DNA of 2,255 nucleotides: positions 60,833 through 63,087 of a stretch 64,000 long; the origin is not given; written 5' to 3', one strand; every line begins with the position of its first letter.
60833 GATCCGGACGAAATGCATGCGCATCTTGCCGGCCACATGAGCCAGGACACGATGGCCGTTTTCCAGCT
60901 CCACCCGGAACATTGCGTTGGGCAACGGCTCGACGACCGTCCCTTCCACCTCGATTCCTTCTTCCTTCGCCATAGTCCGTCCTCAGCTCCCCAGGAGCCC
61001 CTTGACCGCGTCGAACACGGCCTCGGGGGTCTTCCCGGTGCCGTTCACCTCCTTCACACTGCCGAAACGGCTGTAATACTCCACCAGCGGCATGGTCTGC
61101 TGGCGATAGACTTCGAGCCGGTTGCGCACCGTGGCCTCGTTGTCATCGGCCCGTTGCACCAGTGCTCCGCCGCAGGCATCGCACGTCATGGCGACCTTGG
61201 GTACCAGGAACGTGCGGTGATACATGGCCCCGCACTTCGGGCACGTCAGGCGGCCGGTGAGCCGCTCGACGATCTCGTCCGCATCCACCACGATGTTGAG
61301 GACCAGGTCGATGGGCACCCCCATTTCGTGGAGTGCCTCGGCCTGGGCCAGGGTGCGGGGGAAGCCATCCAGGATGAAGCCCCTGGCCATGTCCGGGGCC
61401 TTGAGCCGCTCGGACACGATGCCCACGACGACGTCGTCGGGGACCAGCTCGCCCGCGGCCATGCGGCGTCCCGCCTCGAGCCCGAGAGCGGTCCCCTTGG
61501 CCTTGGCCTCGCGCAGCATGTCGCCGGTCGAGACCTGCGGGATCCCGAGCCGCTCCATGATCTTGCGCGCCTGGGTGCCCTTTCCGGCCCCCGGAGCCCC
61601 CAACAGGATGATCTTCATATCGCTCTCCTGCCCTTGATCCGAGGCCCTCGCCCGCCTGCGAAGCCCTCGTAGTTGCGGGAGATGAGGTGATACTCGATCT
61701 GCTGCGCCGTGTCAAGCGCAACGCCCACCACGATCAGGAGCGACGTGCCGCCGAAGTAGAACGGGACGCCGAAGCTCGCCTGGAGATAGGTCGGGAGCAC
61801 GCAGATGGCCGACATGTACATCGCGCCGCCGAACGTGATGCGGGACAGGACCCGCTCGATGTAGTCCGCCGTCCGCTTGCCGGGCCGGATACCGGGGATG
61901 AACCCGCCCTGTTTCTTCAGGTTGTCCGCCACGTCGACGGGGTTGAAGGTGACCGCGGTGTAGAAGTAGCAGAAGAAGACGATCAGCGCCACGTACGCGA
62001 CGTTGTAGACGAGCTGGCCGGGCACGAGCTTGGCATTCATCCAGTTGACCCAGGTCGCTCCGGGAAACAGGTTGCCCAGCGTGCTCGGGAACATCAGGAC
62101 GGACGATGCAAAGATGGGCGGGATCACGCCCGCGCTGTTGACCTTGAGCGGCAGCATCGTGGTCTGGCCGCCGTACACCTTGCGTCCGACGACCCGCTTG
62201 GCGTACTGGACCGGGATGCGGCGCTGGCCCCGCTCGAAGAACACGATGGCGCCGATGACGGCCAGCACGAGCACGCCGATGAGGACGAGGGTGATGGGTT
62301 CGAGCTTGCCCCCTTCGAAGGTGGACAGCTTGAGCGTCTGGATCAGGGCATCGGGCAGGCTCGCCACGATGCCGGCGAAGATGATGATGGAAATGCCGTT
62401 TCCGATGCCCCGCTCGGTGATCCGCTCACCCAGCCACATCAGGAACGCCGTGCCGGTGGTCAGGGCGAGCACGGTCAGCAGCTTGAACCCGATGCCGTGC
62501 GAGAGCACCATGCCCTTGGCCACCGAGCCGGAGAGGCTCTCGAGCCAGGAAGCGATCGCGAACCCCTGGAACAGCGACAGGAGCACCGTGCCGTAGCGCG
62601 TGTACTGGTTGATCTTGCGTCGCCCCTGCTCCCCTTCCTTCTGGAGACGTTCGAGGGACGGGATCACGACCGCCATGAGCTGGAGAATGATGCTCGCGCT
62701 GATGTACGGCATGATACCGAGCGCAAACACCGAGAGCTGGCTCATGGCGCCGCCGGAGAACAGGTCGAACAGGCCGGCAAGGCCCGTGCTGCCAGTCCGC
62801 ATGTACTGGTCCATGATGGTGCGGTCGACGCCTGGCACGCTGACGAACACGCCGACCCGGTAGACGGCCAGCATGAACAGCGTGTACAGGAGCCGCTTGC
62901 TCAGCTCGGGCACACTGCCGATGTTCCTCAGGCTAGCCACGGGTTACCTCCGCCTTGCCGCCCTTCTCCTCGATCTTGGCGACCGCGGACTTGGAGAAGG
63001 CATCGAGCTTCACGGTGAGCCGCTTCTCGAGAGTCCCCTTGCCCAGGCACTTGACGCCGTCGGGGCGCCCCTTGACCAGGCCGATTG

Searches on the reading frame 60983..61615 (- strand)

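Call 69: search_protein_families(library=pfam, proteins=[window:60983-61615:-], max_evalue=0.0001)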
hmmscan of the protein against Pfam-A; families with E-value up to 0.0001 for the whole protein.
window:60983-61615:- (210 aa): 3 families
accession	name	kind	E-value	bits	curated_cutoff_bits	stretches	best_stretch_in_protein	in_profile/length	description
PF00406.28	ADK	-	3.1e-52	177.2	26.8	1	4-184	1-149/151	Adenylate kinase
PF13207.12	AAA_17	-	7.8e-25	88.2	27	1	5-121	1-121/136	AAA domain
PF05191.20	ADK_lid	-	3.1e-16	59.4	26.6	1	122-157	1-36/36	Adenylate kinase, active site lid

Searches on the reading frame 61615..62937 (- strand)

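Call 69: search_protein_families(library=pfam, proteins=[window:61615-62937:-], max_evalue=0.0001)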
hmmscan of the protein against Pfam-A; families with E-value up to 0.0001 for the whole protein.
window:61615-62937:- (440 aa): 1 family
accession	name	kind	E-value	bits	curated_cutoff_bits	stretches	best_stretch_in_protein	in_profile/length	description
PF00344.25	SecY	-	1.5e-122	409.2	32.2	1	69-410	1-305/306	SecY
